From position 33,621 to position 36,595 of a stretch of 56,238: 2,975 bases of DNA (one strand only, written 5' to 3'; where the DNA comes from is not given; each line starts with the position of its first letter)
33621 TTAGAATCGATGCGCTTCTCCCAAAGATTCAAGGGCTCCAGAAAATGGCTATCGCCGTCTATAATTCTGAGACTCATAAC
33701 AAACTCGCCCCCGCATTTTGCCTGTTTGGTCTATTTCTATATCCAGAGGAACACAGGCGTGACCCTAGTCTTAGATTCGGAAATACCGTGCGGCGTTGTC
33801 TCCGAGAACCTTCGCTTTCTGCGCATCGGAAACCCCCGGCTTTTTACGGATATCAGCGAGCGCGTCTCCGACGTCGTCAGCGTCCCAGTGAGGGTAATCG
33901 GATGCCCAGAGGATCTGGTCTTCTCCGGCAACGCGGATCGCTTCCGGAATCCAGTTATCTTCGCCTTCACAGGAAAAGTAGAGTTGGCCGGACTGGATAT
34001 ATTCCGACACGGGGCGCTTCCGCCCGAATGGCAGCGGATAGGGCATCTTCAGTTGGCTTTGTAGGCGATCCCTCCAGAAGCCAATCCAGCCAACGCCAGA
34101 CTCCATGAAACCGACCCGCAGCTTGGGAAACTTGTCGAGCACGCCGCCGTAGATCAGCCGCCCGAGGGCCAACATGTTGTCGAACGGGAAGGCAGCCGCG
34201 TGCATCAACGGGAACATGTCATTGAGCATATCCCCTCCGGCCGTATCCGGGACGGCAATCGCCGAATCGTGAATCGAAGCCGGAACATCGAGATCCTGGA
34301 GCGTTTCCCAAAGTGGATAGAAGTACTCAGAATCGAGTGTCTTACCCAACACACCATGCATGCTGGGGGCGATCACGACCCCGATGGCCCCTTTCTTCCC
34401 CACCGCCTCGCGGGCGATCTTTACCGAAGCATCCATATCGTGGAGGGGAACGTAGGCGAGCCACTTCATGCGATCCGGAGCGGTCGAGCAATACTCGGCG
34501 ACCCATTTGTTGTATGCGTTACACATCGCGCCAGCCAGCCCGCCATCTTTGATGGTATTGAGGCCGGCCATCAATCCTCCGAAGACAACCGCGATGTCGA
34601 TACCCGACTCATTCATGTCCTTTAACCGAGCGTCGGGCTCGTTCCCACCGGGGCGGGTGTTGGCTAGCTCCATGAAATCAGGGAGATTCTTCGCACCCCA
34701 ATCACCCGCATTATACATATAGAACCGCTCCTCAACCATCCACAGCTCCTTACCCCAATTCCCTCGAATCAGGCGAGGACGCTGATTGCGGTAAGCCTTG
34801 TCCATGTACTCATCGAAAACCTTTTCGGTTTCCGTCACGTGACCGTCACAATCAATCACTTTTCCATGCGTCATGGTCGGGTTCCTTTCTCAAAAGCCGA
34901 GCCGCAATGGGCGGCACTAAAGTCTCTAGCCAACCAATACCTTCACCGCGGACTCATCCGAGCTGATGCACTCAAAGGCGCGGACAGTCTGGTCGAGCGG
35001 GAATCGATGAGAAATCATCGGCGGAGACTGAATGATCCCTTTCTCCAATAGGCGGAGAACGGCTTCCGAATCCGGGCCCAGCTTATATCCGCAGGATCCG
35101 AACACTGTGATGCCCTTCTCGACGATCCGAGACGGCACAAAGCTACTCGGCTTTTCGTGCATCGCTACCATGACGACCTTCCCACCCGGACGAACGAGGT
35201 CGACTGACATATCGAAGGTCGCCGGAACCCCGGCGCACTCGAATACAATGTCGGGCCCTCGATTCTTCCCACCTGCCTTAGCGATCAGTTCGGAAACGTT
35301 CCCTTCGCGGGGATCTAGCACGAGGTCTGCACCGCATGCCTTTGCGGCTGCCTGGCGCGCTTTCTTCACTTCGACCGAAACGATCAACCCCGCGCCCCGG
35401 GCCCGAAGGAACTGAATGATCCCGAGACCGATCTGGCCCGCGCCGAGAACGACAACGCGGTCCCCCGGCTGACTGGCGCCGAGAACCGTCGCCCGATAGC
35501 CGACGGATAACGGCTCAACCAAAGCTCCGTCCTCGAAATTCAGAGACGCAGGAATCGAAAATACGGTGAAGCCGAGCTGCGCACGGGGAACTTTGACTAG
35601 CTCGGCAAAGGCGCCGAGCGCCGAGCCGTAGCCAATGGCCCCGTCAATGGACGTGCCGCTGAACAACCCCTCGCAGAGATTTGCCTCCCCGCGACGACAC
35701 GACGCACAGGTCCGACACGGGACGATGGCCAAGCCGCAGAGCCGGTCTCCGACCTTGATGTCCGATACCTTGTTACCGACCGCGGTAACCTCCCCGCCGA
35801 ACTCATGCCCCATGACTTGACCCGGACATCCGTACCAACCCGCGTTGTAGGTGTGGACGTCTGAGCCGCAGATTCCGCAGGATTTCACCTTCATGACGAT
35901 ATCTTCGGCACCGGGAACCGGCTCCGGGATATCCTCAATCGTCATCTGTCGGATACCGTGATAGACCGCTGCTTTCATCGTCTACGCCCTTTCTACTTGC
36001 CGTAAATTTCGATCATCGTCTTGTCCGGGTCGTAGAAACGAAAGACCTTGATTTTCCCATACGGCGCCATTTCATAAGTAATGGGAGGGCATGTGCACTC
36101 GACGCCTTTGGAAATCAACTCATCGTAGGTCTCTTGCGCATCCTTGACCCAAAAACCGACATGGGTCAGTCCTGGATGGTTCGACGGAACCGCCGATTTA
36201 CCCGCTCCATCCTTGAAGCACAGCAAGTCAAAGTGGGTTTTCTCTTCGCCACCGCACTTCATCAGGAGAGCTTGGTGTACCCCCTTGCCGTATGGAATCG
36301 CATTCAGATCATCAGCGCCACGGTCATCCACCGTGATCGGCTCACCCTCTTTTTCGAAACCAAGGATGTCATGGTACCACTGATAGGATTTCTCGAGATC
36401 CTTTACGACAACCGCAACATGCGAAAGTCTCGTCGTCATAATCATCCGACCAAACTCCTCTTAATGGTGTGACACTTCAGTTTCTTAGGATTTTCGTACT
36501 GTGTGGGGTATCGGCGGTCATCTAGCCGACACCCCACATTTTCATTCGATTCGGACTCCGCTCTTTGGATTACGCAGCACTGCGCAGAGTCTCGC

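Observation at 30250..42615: Compositionally foreign ~12.4-kb island: biotin carboxylase pair + DinB-like + 2 LLM + 3 amidohydrolase_2 + ADH + VOC, matching no pathway I can name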

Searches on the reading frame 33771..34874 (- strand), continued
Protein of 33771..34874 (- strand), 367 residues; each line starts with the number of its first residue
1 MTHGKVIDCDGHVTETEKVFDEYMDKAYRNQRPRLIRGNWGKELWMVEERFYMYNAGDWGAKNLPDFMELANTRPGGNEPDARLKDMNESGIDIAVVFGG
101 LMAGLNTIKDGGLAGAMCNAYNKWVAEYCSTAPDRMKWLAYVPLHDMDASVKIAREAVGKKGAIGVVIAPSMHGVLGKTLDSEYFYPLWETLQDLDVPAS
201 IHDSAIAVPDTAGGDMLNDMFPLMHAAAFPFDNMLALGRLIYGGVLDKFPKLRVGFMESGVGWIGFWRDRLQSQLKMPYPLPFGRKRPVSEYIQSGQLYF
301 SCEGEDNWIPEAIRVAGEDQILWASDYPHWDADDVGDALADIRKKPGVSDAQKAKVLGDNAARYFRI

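Call 21: find_encoding_contigs(protein=P0006, flank=10000, max_places=3)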
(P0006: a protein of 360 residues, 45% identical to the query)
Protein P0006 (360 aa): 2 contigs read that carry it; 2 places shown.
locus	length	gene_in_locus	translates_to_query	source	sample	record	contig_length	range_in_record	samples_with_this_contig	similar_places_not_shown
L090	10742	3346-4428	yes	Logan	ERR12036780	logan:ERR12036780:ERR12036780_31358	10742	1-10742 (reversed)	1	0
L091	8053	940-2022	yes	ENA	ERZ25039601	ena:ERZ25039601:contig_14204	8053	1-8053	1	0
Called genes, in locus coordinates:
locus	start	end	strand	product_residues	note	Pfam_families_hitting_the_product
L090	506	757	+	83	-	-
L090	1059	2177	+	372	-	PF04909:Amidohydro_2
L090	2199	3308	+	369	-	PF04909:Amidohydro_2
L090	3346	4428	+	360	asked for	PF04909:Amidohydro_2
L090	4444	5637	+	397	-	PF06441:EHN, PF00561:Abhydrolase_1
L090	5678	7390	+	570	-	PF07969:Amidohydro_3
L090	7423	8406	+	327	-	PF00676:E1_dh, PF00456:Transketolase_N (weak), PF02775:TPP_enzyme_C (weak)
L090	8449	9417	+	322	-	PF02779:Transket_pyr, PF02780:Transketolase_C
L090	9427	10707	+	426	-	PF00364:Biotin_lipoyl, PF02817:E3_binding, PF00198:2-oxoacid_dh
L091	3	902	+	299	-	?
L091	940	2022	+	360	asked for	PF04909:Amidohydro_2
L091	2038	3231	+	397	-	PF06441:EHN, PF00561:Abhydrolase_1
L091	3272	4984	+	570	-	PF07969:Amidohydro_3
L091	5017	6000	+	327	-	PF00676:E1_dh, PF00456:Transketolase_N (weak), PF02775:TPP_enzyme_C (weak)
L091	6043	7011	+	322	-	PF02779:Transket_pyr, PF02780:Transketolase_C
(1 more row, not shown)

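Call 22: find_encoding_contigs(protein=P0002, flank=10000, max_places=3)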
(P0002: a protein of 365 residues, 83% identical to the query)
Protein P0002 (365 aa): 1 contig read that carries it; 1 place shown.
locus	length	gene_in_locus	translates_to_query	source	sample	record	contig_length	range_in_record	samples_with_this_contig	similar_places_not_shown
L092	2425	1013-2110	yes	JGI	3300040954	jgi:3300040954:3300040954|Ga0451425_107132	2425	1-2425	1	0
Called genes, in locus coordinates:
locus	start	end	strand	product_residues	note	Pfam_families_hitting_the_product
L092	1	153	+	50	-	?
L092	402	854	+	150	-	PF00903:Glyoxalase, PF12681:Glyoxalase_2 (faint), PF13669:Glyoxalase_4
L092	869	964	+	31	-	-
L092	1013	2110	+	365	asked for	PF04909:Amidohydro_2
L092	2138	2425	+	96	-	?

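Call 25: search_solved_structures(query=window:33771-34874:-, max_evalue=0.001)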
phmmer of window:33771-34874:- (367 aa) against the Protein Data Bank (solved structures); distinct sequences matched with E-value up to 0.001: 49.
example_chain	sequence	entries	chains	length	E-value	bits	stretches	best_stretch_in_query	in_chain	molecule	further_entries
6omp_A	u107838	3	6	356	9.2e-20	74.2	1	9-331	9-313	PtmU3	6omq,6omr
8uyr_A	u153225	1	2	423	1.8e-19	73.3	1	6-365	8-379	DitZ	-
3s4t_A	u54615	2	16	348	8.5e-18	67.8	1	80-366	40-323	Amidohydrolase 2 | Gamma-resorcylate decarboxylase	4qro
8sm7_A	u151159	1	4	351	2.7e-17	66.1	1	76-365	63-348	Amidohydrolase 2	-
2dvt_A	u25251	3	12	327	3.2e-17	65.9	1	80-366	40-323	Thermophilic reversible gamma-resorcylate decarboxylase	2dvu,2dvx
4inf_A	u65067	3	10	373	4.5e-16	62.1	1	81-365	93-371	METAL-DEPENDENT HYDROLASE | 5-Carboxyvanillate Decarboxylase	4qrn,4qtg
6mgt_A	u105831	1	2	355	1.5e-15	60.3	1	79-367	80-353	2-amino-3-carboxymuconate 6-semialdehyde decarboxylase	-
8yt2_A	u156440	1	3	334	1.9e-15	60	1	79-367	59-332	2-amino-3-carboxymuconate 6-semialdehyde decarboxylase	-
4qs5_A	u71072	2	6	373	2.2e-15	59.8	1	81-365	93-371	Ligw2 Decarboxylase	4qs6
2hbv_A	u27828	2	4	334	2.3e-15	59.7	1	79-367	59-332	2-amino-3-carboxymuconate 6-semialdehyde decarboxylase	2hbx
4ifk_B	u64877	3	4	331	2.6e-15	59.6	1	79-367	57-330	2-amino-3-carboxymuconate 6-semialdehyde decarboxylase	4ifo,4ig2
4epk_A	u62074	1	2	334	2.6e-15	59.6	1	79-367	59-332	2-amino-3-carboxymuconate 6-semialdehyde decarboxylase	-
6mgs_A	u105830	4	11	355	2.9e-15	59.4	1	79-367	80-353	2-amino-3-carboxymuconate 6-semialdehyde decarboxylase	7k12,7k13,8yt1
4era_A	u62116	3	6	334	3.8e-15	59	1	79-367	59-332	2-amino-3-carboxymuconate 6-semialdehyde decarboxylase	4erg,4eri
4ifr_A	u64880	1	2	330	1.5e-14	57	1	79-367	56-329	2-amino-3-carboxymuconate 6-semialdehyde decarboxylase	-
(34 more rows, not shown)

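Call 94: predict_structure(alignment_id=A4)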
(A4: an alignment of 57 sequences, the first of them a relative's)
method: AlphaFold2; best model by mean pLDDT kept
length: 367 residues; sequences in the alignment: 57
mean_pLDDT: 92.0   pTM: 0.92
mean pLDDT of the five models: 92.0, 91.8, 91.6, 90.8, 90.6
residues with pLDDT >= 90: 272; 70-90: 84; 50-70: 9; < 50: 2
segments of 3 or more residues with pLDDT < 50: none
pLDDT, mean of each block of 10 residues (from residue 1): 81 95 96 90 89 73 82 94 97 97 91 97 98 98 98 98 97 93 98 98 78 76 83 95 96 94 96 88 82 96 94 97 94 86 95 97 97
secondary structure, 60 per line:
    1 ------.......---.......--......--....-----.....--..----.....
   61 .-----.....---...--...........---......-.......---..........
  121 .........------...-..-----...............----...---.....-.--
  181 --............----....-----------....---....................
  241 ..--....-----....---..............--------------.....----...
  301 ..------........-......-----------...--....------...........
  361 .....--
elements in order: E7-13 H17-23 H26-31 E34-37 E43-47 H56-61 H67-71 H80-90 E94-99 H101-107 H111-129 E136-138 H147-161 E166-168 H173-176 H183-194 E199-202 H214-217 H221-242 H245-248 E254-257 H261-274 H289-293 E298-302 H309-316 E321-323 H340-343 H350-365

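Call 96: fold_search(model_id=the predicted structure, library=pdb)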
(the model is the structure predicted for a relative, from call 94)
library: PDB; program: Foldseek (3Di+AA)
matches with E <= 10: 1402; with E <= 0.001: 136
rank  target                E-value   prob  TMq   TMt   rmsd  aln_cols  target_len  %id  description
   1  8uyr_B                1.0e-18  1.00  0.77  0.68   4.7       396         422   23  Manganese-substituted DitZ from Rhodococcus Rhodochrous (released 2024-11-27)
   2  8yt2_B                1.3e-18  1.00  0.74  0.82   4.7       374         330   23  Crystal structure of ACMSD mutant W194A (released 2024-10-16)
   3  2hbv_A                1.4e-18  1.00  0.74  0.82   4.6       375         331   23  Crystal Structure of alpha-Amino-beta-Carboxymuconate-epsilon-Semialdehyde-Decarboxylase (ACMSD) (released 2006-09-19)
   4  4epk_A                1.5e-18  1.00  0.74  0.82   4.6       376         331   23  Evidence for a Dual Role of an Active Site Histidine in alpha-Amino-beta-Carboxymuconate-epsilon-Semialdehyde Decarbox (released 2012-08-22)
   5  4ign_A                1.9e-18  1.00  0.77  0.85   3.6       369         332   18  2.32 Angstrom X-ray Crystal structure of R47A mutant of human ACMSD (released 2014-05-07)
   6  7pwy_A                2.2e-18  1.00  0.74  0.81   4.0       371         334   17  Structure of human dimeric ACMSD in complex with the inhibitor TES-1025 (released 2022-04-20)
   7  4dzi_C                2.2e-18  1.00  0.80  0.76   5.5       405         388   21  Crystal structure of amidohydrolase map2389c (target EFI-500390) from Mycobacterium avium subsp. paratuberculosis K-10 (released 2012-03-21)
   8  4ofc_A                2.3e-18  1.00  0.77  0.84   3.6       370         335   19  2.0 Angstroms X-ray crystal structure of human 2-amino-3-carboxymuconate-6-semialdehye decarboxylase (released 2014-11-19)
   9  6omp_A                2.9e-18  1.00  0.79  0.81   3.9       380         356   23  Crystal structure of apo PtmU3 (released 2019-07-24)
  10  4ifr_A                3.0e-18  1.00  0.76  0.84   4.4       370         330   23  2.40 Angstroms X-ray crystal structure of R239A 2-amino-3-carboxymuconate-6-semialdehyde decarboxylase from Pseudomona (released 2013-09-18)
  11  4ifk_A                3.4e-18  1.00  0.73  0.81   4.7       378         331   22  Arginines 51 and 239* from a Neighboring Subunit are Essential for Catalysis in a Zinc-dependent Decarboxylase (released 2013-09-18)
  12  4eri_A                3.6e-18  1.00  0.75  0.82   4.6       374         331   23  Evidence for a Dual Role of an Active Site Histidine in alpha-Amino-beta-Carboxymuconate-epsilon-Semialdehyde Decarbox (released 2012-08-22)
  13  8uyr_A                3.6e-18  1.00  0.76  0.67   4.8       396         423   23  Manganese-substituted DitZ from Rhodococcus Rhodochrous (released 2024-11-27)
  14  2dvu_C                4.7e-18  1.00  0.71  0.79   6.7       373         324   21  Crystal Structure of 2,6-Dihydroxybenzoate Decarboxylase Complexed with 2,6-Dihydroxybenzoate (released 2006-09-19)
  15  6mgt_A                5.0e-18  1.00  0.74  0.81   4.7       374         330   23  Crystal structure of alpha-Amino-beta-Carboxymuconate-epsilon-Semialdehyde Decarboxylase Mutant H110A (released 2019-06-19)
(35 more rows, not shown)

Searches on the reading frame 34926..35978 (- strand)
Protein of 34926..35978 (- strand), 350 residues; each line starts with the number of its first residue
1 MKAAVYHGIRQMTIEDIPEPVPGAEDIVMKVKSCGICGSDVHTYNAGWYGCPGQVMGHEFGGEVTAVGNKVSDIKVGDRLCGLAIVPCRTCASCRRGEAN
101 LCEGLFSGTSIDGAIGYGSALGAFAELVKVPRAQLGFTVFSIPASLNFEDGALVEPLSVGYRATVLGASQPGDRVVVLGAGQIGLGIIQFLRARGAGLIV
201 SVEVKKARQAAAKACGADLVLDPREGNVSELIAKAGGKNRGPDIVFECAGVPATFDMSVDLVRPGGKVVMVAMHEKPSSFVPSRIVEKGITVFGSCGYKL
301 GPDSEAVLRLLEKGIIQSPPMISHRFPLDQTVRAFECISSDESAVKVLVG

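Call 3: search_protein_families(library=pfam, proteins=[window:34926-35978:-])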
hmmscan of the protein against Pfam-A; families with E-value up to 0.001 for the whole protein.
window:34926-35978:- (350 aa): 4 families
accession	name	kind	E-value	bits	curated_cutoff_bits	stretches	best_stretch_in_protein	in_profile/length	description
PF00107.32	ADH_zinc_N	-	4e-27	95.2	31.8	1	183-312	2-128/129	Zinc-binding dehydrogenase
PF08240.17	ADH_N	-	1.1e-22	80.7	23.5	1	24-135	2-99/104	Alcohol dehydrogenase GroES-like domain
PF13602.12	ADH_zinc_N_2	-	2.2e-09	38.8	27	1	216-348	2-133/134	Zinc-binding dehydrogenase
PF16912.11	Glu_dehyd_C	-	3e-07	30.6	34.9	1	151-347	4-207/211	Glucose dehydrogenase C-terminus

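Call 4: search_protein_families(library=ncbifam, proteins=[window:34926-35978:-])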
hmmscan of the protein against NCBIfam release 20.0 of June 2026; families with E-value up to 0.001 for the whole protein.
window:34926-35978:- (350 aa): 23 families
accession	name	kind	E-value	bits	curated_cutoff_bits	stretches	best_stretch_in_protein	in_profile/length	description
NF041097.1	keto_inos_dh_IolM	equivalog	1.5e-58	198.4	450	1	11-348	39-387/389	scyllo-inosose 3-dehydrogenase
NF003808.0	PRK05396.1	equivalog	1.9e-55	188.1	380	1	12-347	13-337/341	L-threonine 3-dehydrogenase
TIGR00692.1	tdh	equivalog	1.2e-54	185.6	458.35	1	13-347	12-337/340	L-threonine 3-dehydrogenase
NF007489.0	PRK10083.1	equivalog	1.1e-45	156.1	376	1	1-348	1-334/339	Zn-dependent oxidoreductase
NF007642.0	PRK10309.1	equivalog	1.5e-43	149.3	550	1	1-348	1-343/347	galactitol-1-phosphate 5-dehydrogenase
NF007375.0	PRK09880.1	equivalog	5e-39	134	469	1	25-349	28-341/344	L-idonate 5-dehydrogenase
NF010344.0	PRK13771.1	subfamily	1.8e-35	122.5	349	1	1-349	1-331/334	putative alcohol dehydrogenase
TIGR03366.1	HpnZ_proposed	hypoth_equivalog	6.1e-33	114.3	328.1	1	26-301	7-284/315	putative phosphonate catabolism associated alcohol dehydrogenase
NF006940.0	PRK09422.1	equivalog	6.1e-31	107.6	344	1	1-295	1-283/338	alcohol dehydrogenase AdhP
TIGR03201.1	dearomat_had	equivalog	3.8e-29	101.9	338.65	1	12-339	11-337/349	6-hydroxycyclohex-1-ene-1-carbonyl-CoA dehydrogenase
TIGR03989.1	Rxyl_3153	subfamily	6.3e-29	101.4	440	1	2-336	3-356/370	NDMA-dependent alcohol dehydrogenase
NF041172.1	AcrlCoa_red_Thmprot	equivalog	5.3e-27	94.6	500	1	1-349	1-332/334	acryloyl-CoA reductase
TIGR03451.1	mycoS_dep_FDH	equivalog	4.1e-26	91.6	512.9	1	12-275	14-279/358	S-(hydroxymethyl)mycothiol dehydrogenase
NF047908.1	AldhRedAhr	equivalog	5.1e-24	84.8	470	1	23-342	27-326/335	NADPH-dependent aldehyde reductase Ahr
TIGR02824.1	quinone_pig3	subfamily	9.3e-24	84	296.8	2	122-348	92-322/325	putative NAD(P)H quinone oxidoreductase, PIG3 family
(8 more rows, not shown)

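Call 6: find_encoding_contigs(protein=window:34926-35978:-, flank=10000, max_places=8)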
Protein window:34926-35978:- (350 aa): 1 contig read that carries it; 1 place shown.
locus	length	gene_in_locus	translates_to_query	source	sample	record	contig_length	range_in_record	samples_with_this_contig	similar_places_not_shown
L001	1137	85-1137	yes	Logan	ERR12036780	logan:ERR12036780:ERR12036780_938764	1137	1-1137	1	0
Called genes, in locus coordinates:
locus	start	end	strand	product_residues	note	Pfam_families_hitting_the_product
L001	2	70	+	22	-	?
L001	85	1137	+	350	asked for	PF08240:ADH_N, PF16912:Glu_dehyd_C (weak), PF00107:ADH_zinc_N, PF13602:ADH_zinc_N_2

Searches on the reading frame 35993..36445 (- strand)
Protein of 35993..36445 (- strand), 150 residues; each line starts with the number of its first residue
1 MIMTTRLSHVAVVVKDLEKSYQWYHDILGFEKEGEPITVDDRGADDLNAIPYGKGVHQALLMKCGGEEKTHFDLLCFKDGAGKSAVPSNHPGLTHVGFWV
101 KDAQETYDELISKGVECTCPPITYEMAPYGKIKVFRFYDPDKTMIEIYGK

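Call 3: search_protein_families(library=pfam, proteins=[window:35993-36445:-])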
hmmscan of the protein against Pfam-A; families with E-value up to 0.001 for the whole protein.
window:35993-36445:- (150 aa): 4 families
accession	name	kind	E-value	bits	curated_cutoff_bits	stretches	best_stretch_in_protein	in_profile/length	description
PF00903.31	Glyoxalase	-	9.7e-14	52.2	20.6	1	6-147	1-121/121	Glyoxalase/Bleomycin resistance protein/Dioxygenase superfamily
PF13669.12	Glyoxalase_4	-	5e-11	43.3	27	1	9-121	2-97/109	Glyoxalase/Bleomycin resistance protein/Dioxygenase superfamily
PF12681.13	Glyoxalase_2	-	2.5e-06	27.8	30.1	0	95-147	64-113/118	Glyoxalase-like domain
PF22677.2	Ble-like_N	-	0.00034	20.7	24.5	1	6-31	1-26/41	Bleomycin resistance protein-like N-terminal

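Call 4: search_protein_families(library=ncbifam, proteins=[window:35993-36445:-])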
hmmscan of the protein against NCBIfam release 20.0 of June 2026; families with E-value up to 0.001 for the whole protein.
window:35993-36445:- (150 aa): 9 families
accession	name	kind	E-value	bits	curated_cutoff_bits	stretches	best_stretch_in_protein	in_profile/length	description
NF050075.1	SMU1112c_YaeR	equivalog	5.2e-12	46.1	140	1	67-148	48-124/125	SMU1112c/YaeR family gloxylase I-like metalloprotein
TIGR02295.1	HpaD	equivalog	1.6e-08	34.1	321.4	1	4-34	2-32/298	3,4-dihydroxyphenylacetate 2,3-dioxygenase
NF008551.0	PRK11478.1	equivalog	4.2e-08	33.7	148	0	89-149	72-128/129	VOC family protein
TIGR03081.1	metmalonyl_epim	equivalog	6.1e-06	26.8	114.95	1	6-117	1-98/129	methylmalonyl-CoA epimerase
TIGR03211.1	catechol_2_3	equivalog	1.3e-05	24.6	320.2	0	5-34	3-32/303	catechol 2,3-dioxygenase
TIGR00068.2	glyox_I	equivalog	2.7e-05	24.1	120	0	91-147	86-137/143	lactoylglutathione lyase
NF053877.1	FosA12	exception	5.4e-05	23.3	270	0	3-44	1-38/135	fosfomycin resistance glutathione transferase FosA12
NF000496.2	Fos_GSH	equivalog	0.00032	20.8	180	0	3-32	1-30/136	fosfomycin resistance glutathione transferase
NF050074.1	glyox_I_GloA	exception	0.00049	20.2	165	0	7-33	2-28/121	lactoylglutathione lyase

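Call 56: search_solved_structures(query=window:35993-36445:-, max_evalue=0.001)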
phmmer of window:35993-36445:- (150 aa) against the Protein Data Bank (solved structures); distinct sequences matched with E-value up to 0.001: 4.
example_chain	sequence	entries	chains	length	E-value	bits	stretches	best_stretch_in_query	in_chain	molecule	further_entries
3l7t_A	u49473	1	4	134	6.2e-08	35.8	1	7-148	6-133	Putative uncharacterized protein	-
2rk0_A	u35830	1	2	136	4.8e-05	26.4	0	6-31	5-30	Glyoxalase/Bleomycin resistance protein/dioxygenase domain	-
4hc5_A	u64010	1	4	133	7.1e-05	25.8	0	92-143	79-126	Glyoxalase/bleomycin resistance protein/dioxygenase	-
6bu2_A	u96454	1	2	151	0.00018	24.5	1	3-53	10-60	Glyoxalase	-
